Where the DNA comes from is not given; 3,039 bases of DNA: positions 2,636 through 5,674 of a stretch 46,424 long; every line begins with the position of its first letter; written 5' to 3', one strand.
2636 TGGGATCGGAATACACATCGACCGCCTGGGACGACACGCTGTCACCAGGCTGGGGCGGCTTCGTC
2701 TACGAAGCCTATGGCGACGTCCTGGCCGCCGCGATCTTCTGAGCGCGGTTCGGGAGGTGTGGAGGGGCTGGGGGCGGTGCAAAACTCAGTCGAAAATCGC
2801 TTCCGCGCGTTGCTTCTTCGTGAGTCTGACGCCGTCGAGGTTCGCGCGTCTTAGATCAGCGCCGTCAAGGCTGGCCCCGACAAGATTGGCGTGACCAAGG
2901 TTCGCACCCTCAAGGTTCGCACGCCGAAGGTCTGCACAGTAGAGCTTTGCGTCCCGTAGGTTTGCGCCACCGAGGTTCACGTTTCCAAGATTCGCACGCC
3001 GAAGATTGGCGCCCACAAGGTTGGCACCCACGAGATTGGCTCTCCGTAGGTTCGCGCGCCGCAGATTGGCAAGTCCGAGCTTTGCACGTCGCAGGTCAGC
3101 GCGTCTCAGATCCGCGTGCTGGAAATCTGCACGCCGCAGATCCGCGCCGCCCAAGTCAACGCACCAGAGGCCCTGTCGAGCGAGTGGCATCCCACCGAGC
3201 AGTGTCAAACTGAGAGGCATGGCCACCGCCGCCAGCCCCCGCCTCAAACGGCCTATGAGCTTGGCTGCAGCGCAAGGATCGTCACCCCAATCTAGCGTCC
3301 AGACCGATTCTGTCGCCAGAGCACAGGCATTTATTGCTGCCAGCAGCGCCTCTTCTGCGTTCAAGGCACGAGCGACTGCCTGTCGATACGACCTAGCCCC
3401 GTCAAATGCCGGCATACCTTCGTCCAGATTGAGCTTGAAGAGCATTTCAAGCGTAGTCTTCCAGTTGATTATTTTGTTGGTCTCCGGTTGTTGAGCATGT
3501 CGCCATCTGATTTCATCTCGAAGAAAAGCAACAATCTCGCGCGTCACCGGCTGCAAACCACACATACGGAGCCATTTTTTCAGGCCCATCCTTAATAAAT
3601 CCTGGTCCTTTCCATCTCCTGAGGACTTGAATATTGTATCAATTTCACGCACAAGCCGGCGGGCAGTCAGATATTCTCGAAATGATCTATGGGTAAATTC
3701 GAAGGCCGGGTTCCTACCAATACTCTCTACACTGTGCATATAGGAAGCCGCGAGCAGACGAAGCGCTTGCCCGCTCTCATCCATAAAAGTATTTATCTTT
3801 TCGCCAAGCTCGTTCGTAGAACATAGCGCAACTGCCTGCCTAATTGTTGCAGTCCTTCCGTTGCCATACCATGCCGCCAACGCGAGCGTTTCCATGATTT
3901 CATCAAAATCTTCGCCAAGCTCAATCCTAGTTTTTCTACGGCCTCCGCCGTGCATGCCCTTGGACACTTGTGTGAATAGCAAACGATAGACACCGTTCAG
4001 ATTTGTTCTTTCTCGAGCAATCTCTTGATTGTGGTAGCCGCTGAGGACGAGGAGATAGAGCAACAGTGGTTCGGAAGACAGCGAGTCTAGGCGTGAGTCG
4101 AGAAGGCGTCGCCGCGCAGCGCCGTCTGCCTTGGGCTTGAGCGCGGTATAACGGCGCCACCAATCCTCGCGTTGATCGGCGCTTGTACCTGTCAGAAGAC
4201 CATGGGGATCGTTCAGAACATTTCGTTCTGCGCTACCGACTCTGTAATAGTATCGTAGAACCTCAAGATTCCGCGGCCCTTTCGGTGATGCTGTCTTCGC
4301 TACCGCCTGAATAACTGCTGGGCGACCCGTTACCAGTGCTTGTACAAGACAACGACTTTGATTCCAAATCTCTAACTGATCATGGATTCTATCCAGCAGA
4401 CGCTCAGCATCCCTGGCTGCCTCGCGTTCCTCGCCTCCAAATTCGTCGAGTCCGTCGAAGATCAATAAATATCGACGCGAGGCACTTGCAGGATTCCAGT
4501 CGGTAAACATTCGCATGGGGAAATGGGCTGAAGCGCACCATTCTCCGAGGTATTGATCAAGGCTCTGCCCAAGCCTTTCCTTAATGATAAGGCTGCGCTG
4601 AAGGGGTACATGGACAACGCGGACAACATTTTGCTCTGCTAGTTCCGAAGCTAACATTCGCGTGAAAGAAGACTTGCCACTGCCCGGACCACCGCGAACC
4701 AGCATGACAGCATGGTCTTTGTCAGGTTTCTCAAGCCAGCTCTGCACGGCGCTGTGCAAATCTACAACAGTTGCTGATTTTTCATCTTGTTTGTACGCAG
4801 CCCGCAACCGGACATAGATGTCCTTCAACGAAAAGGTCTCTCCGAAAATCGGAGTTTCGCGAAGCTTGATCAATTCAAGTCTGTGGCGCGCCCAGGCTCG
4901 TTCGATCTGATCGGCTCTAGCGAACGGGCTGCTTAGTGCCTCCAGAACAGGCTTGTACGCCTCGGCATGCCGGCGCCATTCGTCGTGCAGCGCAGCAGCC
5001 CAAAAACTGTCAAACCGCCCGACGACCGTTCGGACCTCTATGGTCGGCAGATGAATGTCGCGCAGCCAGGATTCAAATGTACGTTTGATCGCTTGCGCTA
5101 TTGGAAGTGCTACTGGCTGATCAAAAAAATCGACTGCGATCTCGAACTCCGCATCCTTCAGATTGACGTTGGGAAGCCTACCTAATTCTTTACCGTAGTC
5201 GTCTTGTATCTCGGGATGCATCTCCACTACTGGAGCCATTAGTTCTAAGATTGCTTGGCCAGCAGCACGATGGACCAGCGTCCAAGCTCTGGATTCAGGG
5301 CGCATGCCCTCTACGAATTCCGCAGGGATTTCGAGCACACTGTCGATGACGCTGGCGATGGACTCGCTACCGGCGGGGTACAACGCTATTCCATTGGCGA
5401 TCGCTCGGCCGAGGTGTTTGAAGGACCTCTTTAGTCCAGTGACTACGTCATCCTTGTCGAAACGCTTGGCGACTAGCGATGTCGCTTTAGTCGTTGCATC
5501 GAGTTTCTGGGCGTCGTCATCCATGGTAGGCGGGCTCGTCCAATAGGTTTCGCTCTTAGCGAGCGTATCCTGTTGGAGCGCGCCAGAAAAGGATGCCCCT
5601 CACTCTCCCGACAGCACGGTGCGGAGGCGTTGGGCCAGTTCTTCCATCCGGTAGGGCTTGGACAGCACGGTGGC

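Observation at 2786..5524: Stand-alone NACHT/STAND NTPase with pentapeptide-repeat sensor and an unassigned N-terminal module: NLR-like defence candidate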

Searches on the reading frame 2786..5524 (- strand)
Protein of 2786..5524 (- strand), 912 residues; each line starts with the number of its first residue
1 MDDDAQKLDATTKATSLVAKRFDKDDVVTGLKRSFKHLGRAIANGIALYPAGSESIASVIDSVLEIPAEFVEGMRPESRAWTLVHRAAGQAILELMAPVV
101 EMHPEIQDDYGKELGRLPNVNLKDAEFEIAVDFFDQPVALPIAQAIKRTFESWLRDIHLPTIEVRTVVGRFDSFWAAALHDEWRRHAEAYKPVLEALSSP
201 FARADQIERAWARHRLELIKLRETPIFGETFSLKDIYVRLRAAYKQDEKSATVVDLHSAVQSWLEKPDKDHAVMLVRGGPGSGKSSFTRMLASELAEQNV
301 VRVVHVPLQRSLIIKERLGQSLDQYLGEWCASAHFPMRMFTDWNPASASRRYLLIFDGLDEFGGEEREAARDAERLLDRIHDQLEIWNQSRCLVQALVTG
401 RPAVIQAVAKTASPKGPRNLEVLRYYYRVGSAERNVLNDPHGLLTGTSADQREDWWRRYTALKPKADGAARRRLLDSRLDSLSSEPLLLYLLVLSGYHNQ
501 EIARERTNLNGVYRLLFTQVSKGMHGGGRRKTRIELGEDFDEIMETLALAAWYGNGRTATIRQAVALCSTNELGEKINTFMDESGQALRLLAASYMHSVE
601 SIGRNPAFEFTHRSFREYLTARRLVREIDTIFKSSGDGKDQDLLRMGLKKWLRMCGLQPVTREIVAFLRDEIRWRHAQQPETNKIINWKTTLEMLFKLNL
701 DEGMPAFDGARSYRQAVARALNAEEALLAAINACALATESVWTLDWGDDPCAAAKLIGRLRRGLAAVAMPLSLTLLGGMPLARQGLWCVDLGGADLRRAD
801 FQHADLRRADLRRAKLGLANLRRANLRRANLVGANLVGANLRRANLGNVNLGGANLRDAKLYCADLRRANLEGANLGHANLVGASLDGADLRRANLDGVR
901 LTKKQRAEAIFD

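Call 5: search_protein_families(library=pfam, proteins=[window:2786-5524:-], max_evalue=0.01)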
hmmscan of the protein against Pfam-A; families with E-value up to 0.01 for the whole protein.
window:2786-5524:- (912 aa): 11 families
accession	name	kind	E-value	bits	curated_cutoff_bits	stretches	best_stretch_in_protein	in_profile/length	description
PF00805.28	Pentapeptide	-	3.8e-32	109.9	20.2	3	819-858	1-40/40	Pentapeptide repeats (8 copies)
PF22735.1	NNH3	-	2e-17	64.3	27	1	42-233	18-213/213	NACHT N-terminal Helical domain 3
PF13599.13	Pentapeptide_4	-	9.6e-11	42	38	1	805-881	2-78/78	Pentapeptide repeat region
PF13576.12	Pentapeptide_3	-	1.2e-09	38.7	27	0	820-859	5-47/48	Pentapeptide repeats (9 copies)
PF05729.18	NACHT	-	7.5e-08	32.8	26.7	1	273-380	2-110/167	NACHT domain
PF24883.2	NPHP3_N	-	6.7e-07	30.1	24.8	1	257-299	9-50/164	Nephrocystin 3, N-terminal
PF13401.12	AAA_22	-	9.2e-05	23.2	27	1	271-403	5-125/130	AAA domain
PF06414.18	Zeta_toxin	-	0.00093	19.1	22.3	1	267-303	12-49/199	Zeta toxin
PF13245.12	AAA_19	-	0.0016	19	25.1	0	270-301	10-41/134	AAA domain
PF20720.3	nSTAND3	-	0.0021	18.2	27.2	1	260-304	7-49/155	Novel STAND NTPase 3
PF13191.12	AAA_16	-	0.005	17.8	32.6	0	272-310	25-63/167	AAA ATPase domain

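Call 6: search_protein_families(library=padloc, proteins=[window:2786-5524:-], max_evalue=0.1)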
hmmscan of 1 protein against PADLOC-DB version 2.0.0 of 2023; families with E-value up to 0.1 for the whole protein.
window:2786-5524:- (912 aa): 3 families
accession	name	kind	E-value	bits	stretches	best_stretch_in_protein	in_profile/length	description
PDLC04140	mad8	-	0.0012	16.5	1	274-348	30-95/314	mads_8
PDLC00915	TRIP13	-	0.019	12.4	1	271-298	63-90/302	TRIP13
PDLC04476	PDC-M16A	-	0.052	9.9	1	258-310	14-64/691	-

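Call 7: search_protein_families(library=ncbifam, proteins=[window:2786-5524:-], max_evalue=0.1)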
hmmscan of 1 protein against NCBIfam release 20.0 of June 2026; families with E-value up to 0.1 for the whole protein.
window:2786-5524:- (912 aa): 23 families
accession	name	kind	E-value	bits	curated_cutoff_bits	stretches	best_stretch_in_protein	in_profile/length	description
NF052603.1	penta_Alr5209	equivalog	3.8e-22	78.6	125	2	782-851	21-90/113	Alr5209 family pentapeptide repeat protein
NF047416.1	penta_HetL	equivalog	4e-22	78.7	260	1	789-901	58-170/218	heterocyst differentiation pentapeptide repeat protein HetL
NF011744.0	PRK15197.1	equivalog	2.7e-17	62.9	274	1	792-896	152-256/291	SPI-2 type III secretion system effector PipB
NF011743.0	PRK15196.1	equivalog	1.5e-15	56.9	354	1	790-908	148-271/350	type III secretion system effector PipB2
NF033086.2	penta_rpt_Qnr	equivalog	8.7e-11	41.9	240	2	848-907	140-199/211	Qnr family pentapeptide repeat protein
NF000071.4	penta_rpt_QnrA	exception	1.7e-09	37.8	450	1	789-906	87-204/218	QnrA family quinolone resistance pentapeptide repeat protein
NF000349.1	mfpA_AE000516.2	equivalog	2.4e-08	34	360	1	843-900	96-153/183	pentapeptide repeat protein MfpA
NF012152.0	penta_rpt_QnrC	exception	2e-07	31.2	500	1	789-885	11-108/221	QnrC family quinolone resistance pentapeptide repeat protein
NF000056.3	penta_rpt_QnrS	exception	5.5e-07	29.5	460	1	793-896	51-159/218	QnrS family quinolone resistance pentapeptide repeat protein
NF000139.2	penta_rpt_QnrD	exception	9.1e-07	29.1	425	1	793-905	93-200/214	QnrD family quinolone resistance pentapeptide repeat protein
NF012151.0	penta_rpt_QnrAS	exception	1.2e-06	28.7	490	1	789-901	47-159/218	QnrAS family quinolone resistance pentapeptide repeat protein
NF038182.1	penta_rpt_SmQnr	exception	1.5e-06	28.2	460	1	797-907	93-203/215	SmQnr family pentapeptide repeat protein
NF000421.1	penta_rpt_QnrVC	exception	2.8e-05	24.2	460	1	796-894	54-157/218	QnrVC family quinolone resistance pentapeptide repeat protein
NF000420.1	penta_rpt_QnrB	exception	0.00024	21.2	460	1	793-906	93-201/214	QnrB family quinolone resistance pentapeptide repeat protein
NF033375.2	penta_rpt_QnrE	exception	0.00054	20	480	1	794-904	69-179/214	QnrE family quinolone resistance pentapeptide repeat protein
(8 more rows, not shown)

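Call 9: find_homologous_proteins(query=window:2786-5521:-, max_evalue=0.00001)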
Query window:2786-5521:- (911 aa): 90 proteins with E <= 0.00001 among 8000 candidates.
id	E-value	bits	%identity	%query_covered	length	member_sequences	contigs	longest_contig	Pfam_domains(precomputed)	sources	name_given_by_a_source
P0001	0.0e+0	2052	100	100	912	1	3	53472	PF13576.13,PF24883.3,PF22735.2,PF05729.19,PF13599.14,PF00805.29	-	-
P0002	7.1e-226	771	47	100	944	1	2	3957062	PF13576.13,PF24883.3,PF22735.2,PF05729.19,PF13599.14,PF00805.29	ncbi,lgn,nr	ncbi:MAG: pentapeptide repeat-containing protein [Rhodospirillaceae bacterium]|nr:pentapeptide repea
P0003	3.7e-193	662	42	97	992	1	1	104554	PF13576.13,PF22735.2,PF05729.19,PF13599.14,PF00805.29,PF25296.2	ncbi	-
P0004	3.4e-157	543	42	86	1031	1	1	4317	PF01582.26,PF24883.3,PF22735.2,PF05729.19,PF13599.14,PF00805.29,PF13676.12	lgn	-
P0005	1.1e-152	528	38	97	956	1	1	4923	PF13576.13,PF24883.3,PF22735.2,PF05729.19,PF13599.14,PF00805.29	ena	-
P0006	3.7e-141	490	36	97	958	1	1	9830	PF13576.13,PF24883.3,PF22735.2,PF05729.19,PF13599.14,PF00805.29,PF13191.13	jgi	jgi:uncharacterized protein YjbI with pentapeptide repeats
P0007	9.0e-130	453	32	97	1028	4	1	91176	PF13576.13,PF22735.2,PF05729.19,PF13599.14,PF00805.29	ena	-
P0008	1.1e-129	452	36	91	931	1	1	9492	PF13576.13,PF24883.3,PF22735.2,PF05729.19,PF13599.14,PF00805.29,PF13191.13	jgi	jgi:hypothetical protein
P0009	1.6e-129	452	32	97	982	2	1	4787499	PF13576.13,PF24883.3,PF22735.2,PF05729.19,PF13599.14,PF00805.29,PF00004.36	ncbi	ncbi:pentapeptide repeat-containing protein [Roseomonas sp. WA12]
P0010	2.7e-129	451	36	90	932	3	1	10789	PF13576.13,PF24883.3,PF22735.2,PF05729.19,PF13599.14,PF00805.29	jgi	jgi:uncharacterized protein YjbI with pentapeptide repeats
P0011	4.9e-129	450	35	94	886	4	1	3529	PF24883.3,PF22735.2,PF05729.19,PF00805.29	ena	-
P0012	9.7e-129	449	36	96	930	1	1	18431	PF13576.13,PF24883.3,PF22735.2,PF05729.19,PF13599.14,PF00805.29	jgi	jgi:uncharacterized protein YjbI with pentapeptide repeats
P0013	1.3e-125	439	31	97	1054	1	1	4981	PF13576.13,PF22735.2,PF05729.19,PF13599.14,PF00805.29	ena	-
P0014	2.2e-124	435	36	96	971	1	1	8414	PF13576.13,PF24883.3,PF22735.2,PF05729.19,PF13599.14,PF00805.29,PF25296.2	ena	-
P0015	4.3e-119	417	36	91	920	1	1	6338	PF22735.2,PF05729.19,PF13599.14,PF00805.29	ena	-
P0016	1.5e-115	405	34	91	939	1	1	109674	PF13576.13,PF24883.3,PF22735.2,PF05729.19,PF13599.14,PF00805.29,PF13401.13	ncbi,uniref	ncbi:MAG: pentapeptide repeat-containing protein [Coleofasciculus sp. A1-SPW-01]|uniref:pentapeptide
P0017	9.3e-115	403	30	96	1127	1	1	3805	PF13576.13,PF22735.2,PF05729.19,PF13599.14,PF00805.29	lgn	-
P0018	6.4e-113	397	33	98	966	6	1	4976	PF13576.13,PF24883.3,PF22735.2,PF05729.19,PF13599.14,PF00805.29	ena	-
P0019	8.6e-111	390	33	98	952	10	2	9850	PF13576.13,PF22735.2,PF05729.19,PF13599.14,PF00805.29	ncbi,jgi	jgi:uncharacterized protein YjbI with pentapeptide repeats/adenylate kinase family enzyme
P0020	1.5e-110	389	34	91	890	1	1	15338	PF24883.3,PF22735.2,PF05729.19,PF13599.14,PF00805.29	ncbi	ncbi:MAG: pentapeptide repeat-containing protein [Coleofasciculus sp.]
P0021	6.7e-109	383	35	90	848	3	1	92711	PF24883.3,PF22735.2,PF05729.19,PF13599.14,PF00805.29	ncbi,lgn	ncbi:MAG: pentapeptide repeat-containing protein [Coleofasciculus chthonoplastes F2-STO-03]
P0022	3.3e-104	368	30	94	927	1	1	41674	PF13576.13,PF22735.2,PF13599.14,PF00805.29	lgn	-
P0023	3.7e-104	368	32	89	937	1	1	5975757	PF13576.13,PF24883.3,PF22735.2,PF13599.14,PF00805.29,PF00004.36,PF20720.4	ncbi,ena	-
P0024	5.8e-104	367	33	95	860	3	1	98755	PF24883.3,PF22735.2,PF05729.19,PF00805.29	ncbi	ncbi:MAG: pentapeptide repeat-containing protein [Coleofasciculus chthonoplastes F3-SA18-01]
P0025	1.6e-102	362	33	91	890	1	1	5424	PF13576.13,PF24883.3,PF22735.2,PF13599.14,PF00805.29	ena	-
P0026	2.6e-102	362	32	93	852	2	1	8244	PF24883.3,PF22735.2,PF05729.19,PF13599.14,PF00805.29,PF00004.36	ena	-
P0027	3.5e-101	358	30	96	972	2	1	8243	PF13576.13,PF22735.2,PF05729.19,PF13599.14,PF00805.29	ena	-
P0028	1.6e-100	356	32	90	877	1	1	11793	PF13576.13,PF22735.2,PF05729.19,PF00805.29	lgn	-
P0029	4.1e-99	351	34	86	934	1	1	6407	PF13576.13,PF22735.2,PF13599.14,PF00805.29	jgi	jgi:uncharacterized protein YjbI with pentapeptide repeats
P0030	2.3e-98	349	32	90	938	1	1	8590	PF22735.2,PF05729.19,PF13599.14,PF00805.29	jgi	jgi:uncharacterized protein YjbI with pentapeptide repeats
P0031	4.4e-98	348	30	90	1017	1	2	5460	PF13576.13,PF22735.2,PF13599.14,PF00805.29,PF00004.36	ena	-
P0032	5.0e-96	341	31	95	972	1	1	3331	PF13576.13,PF24883.3,PF22735.2,PF13599.14,PF00805.29,PF00004.36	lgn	-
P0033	2.1e-95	339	27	94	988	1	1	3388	PF13576.13,PF22735.2,PF13599.14,PF00805.29,PF25296.2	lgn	-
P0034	5.8e-95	337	34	91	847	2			PF13576.13,PF24883.3,PF22735.2,PF13599.14,PF00805.29,PF00004.36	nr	nr:pentapeptide repeat-containing protein [Haliangium ochraceum]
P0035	2.3e-94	335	33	77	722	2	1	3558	PF13576.13,PF24883.3,PF22735.2,PF05729.19,PF13599.14,PF00805.29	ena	-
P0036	3.1e-94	335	31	93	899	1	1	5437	PF13576.13,PF22735.2,PF05729.19,PF13599.14,PF00805.29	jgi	jgi:uncharacterized protein YjbI with pentapeptide repeats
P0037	3.3e-93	332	32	95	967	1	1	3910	PF13576.13,PF24883.3,PF22735.2,PF13599.14,PF00805.29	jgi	jgi:uncharacterized protein YjbI with pentapeptide repeats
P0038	2.2e-92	329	33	73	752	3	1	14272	PF24883.3,PF22735.2,PF05729.19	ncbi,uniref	ncbi:NACHT domain-containing protein, partial [Coleofasciculus sp.]|uniref:NACHT domain-containing p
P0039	2.2e-92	329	33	88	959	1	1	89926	PF22735.2,PF05729.19,PF13599.14,PF00805.29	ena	-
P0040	9.1e-92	327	29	89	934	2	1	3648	PF13576.13,PF24883.3,PF22735.2,PF05729.19,PF13599.14,PF00805.29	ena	-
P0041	1.2e-91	326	30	97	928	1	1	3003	PF13576.13,PF22735.2,PF05729.19,PF13599.14,PF00805.29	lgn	-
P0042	2.3e-91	326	33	91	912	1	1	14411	PF22735.2,PF00805.29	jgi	jgi:uncharacterized protein YjbI with pentapeptide repeats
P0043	2.2e-90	322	30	96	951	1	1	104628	PF13576.13,PF22735.2,PF05729.19,PF13599.14,PF00805.29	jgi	-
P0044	3.1e-90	322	32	92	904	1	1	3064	PF13576.13,PF24883.3,PF22735.2,PF05729.19,PF13599.14,PF00805.29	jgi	jgi:hypothetical protein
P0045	4.7e-90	321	30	98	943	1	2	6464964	PF13576.13,PF24883.3,PF22735.2,PF05729.19,PF13599.14,PF00805.29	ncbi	-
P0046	6.0e-90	321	30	92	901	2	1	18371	PF13576.13,PF24883.3,PF22735.2,PF13599.14,PF00805.29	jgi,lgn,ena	-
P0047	3.7e-89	318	30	96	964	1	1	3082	PF24883.3,PF22735.2,PF05729.19,PF13599.14,PF00805.29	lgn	-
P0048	2.5e-87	312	31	96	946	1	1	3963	PF13576.13,PF24883.3,PF22735.2,PF05729.19,PF13599.14,PF00805.29,PF00004.36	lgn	-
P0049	7.5e-85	304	27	97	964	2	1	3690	PF13576.13,PF24883.3,PF22735.2,PF05729.19,PF13599.14,PF00805.29,PF00004.36,PF23894.3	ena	-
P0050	1.6e-84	303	29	85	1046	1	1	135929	PF13576.13,PF24883.3,PF22735.2,PF13599.14,PF00805.29,PF25296.2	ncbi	-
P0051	4.0e-81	292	29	95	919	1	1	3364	PF13576.13,PF22735.2,PF13599.14,PF00805.29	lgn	-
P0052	3.5e-80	288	34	73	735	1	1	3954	PF13576.13,PF24883.3,PF05729.19,PF13599.14,PF00805.29,PF13401.13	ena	-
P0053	5.3e-77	278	30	96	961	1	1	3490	PF13576.13,PF22735.2,PF13599.14,PF00805.29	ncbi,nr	ncbi:MAG: hypothetical protein GY862_19130 [Gammaproteobacteria bacterium]|nr:hypothetical protein [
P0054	8.5e-73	264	29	87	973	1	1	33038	PF13576.13,PF24883.3,PF22735.2,PF05729.19,PF13599.14,PF00805.29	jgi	-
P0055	8.3e-70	254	30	66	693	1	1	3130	PF24883.3,PF22735.2,PF05729.19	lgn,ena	-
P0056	1.3e-69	253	31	86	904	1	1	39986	PF13576.13,PF22735.2,PF13599.14,PF00805.29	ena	-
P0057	4.2e-67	245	32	86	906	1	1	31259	PF13599.14,PF00805.29,PF00004.36,PF13191.13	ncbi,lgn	-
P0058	1.9e-66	243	29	86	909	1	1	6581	PF24883.3,PF22735.2,PF05729.19,PF13599.14,PF00805.29,PF00004.36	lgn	-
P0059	3.5e-64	236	30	92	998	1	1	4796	PF13576.13,PF22735.2,PF05729.19,PF13599.14,PF00805.29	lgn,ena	-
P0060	3.0e-63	232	31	70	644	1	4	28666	PF13576.13,PF05729.19,PF13599.14,PF00805.29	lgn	-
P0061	7.8e-62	228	30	91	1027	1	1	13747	PF13576.13,PF22735.2,PF05729.19,PF13599.14,PF00805.29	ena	-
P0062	9.6e-62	227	27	70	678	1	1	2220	PF13576.13,PF24883.3,PF05729.19,PF13599.14,PF00805.29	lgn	-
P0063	1.4e-61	227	28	89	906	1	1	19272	PF24883.3,PF22735.2,PF05729.19,PF00805.29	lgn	-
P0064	6.2e-59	218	30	97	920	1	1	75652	PF13576.13,PF24883.3,PF22735.2,PF05729.19,PF13599.14,PF00805.29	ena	-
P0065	1.1e-57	214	29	91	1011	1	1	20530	PF13576.13,PF22735.2,PF05729.19,PF13599.14,PF00805.29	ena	-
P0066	4.2e-55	206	28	81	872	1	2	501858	PF24883.3,PF22735.2,PF13599.14,PF00805.29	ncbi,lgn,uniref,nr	ncbi:NACHT domain-containing protein [Alteriqipengyuania lutimaris]|uniref:NACHT N-terminal Helical 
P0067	9.3e-55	204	27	89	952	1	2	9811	PF24883.3,PF05729.19,PF13599.14,PF00805.29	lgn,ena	-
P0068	3.5e-53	199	26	89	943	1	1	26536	PF05729.19,PF13599.14,PF00805.29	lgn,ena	-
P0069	4.6e-52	195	26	74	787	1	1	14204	PF24883.3,PF22735.2,PF05729.19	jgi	jgi:hypothetical protein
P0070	1.5e-50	190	30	73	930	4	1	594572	PF05729.19,PF00805.29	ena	-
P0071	1.0e-48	184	25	87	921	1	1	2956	PF13576.13,PF24883.3,PF22735.2,PF05729.19,PF13599.14,PF00805.29,PF00004.36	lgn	-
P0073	2.9e-46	176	29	76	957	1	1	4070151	PF13599.14,PF00805.29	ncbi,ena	-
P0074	2.0e-43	167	28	85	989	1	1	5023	PF05729.19,PF00805.29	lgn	-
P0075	4.4e-43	166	29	90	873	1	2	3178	PF22735.2,PF05729.19,PF00805.29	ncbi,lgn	-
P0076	1.5e-40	157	26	88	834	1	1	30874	PF24883.3,PF05729.19,PF13599.14,PF00805.29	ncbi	-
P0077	2.8e-37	147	26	77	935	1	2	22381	PF05729.19,PF13599.14,PF00805.29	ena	-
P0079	4.3e-36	143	25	83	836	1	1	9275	PF24883.3,PF05729.19,PF13599.14,PF00805.29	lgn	-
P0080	1.7e-31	127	24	85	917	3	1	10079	PF24883.3,PF05729.19,PF13599.14,PF00805.29,PF00004.36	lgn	-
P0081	2.8e-31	127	47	12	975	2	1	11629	PF13576.13,PF22735.2,PF13599.14,PF00805.29,PF25296.2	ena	-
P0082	3.0e-31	127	47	14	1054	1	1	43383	PF13576.13,PF22735.2,PF05729.19,PF13599.14,PF00805.29,PF25296.2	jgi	-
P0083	1.3e-29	121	27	45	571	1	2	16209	PF22735.2,PF05729.19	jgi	jgi:hypothetical protein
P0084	7.0e-29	119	27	60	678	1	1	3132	PF22735.2,PF05729.19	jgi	-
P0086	8.7e-26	109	22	81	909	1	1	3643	PF24883.3,PF22735.2,PF05729.19,PF25199.2,PF20720.4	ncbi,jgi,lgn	-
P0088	3.4e-21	93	42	13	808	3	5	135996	PF13576.13,PF22735.2,PF05729.19,PF13599.14,PF00805.29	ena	-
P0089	2.8e-14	70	24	74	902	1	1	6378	PF13576.13,PF24883.3,PF05729.19,PF13599.14,PF00805.29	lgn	-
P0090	2.4e-12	64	24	81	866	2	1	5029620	PF13576.13,PF05729.19,PF13599.14,PF00805.29,PF23894.3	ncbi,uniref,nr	ncbi:pentapeptide repeat-containing protein [Breoghania sp. L-A4]|uniref:pentapeptide repeat-contain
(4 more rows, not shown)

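Call 17: find_encoding_contigs(protein=P0001, flank=10000, max_places=6)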
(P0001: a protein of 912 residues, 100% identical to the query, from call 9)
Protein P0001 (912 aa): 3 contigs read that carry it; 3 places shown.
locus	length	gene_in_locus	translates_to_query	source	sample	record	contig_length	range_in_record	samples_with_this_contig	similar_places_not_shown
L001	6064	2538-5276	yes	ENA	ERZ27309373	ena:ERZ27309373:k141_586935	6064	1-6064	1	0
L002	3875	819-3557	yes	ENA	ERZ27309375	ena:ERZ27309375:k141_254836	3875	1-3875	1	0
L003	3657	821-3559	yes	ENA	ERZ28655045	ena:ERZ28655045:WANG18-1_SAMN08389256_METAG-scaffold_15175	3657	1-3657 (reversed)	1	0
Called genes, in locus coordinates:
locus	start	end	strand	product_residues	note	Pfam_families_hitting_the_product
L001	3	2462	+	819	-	PF03924:CHASE, PF00512:HisKA (faint), PF00989:PAS, PF08448:PAS_4, PF13188:PAS_8 (weak), PF13426:PAS_9, PF02518:HATPase_c, PF00072:Response_reg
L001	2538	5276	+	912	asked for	PF22735:NNH3, PF13576:Pentapeptide_3 (faint), PF24883:NPHP3_N (faint), PF05729:NACHT, PF00805:Pentapeptide (weak), PF13599:Pentapeptide_4, PF00805:Pentapeptide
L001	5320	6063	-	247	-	?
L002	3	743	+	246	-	?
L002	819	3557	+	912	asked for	PF22735:NNH3, PF13576:Pentapeptide_3 (faint), PF24883:NPHP3_N (faint), PF05729:NACHT, PF00805:Pentapeptide (weak), PF13599:Pentapeptide_4, PF00805:Pentapeptide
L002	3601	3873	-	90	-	?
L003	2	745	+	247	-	?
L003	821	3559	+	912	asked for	PF22735:NNH3, PF13576:Pentapeptide_3 (faint), PF24883:NPHP3_N (faint), PF05729:NACHT, PF00805:Pentapeptide (weak), PF13599:Pentapeptide_4, PF00805:Pentapeptide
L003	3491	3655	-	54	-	?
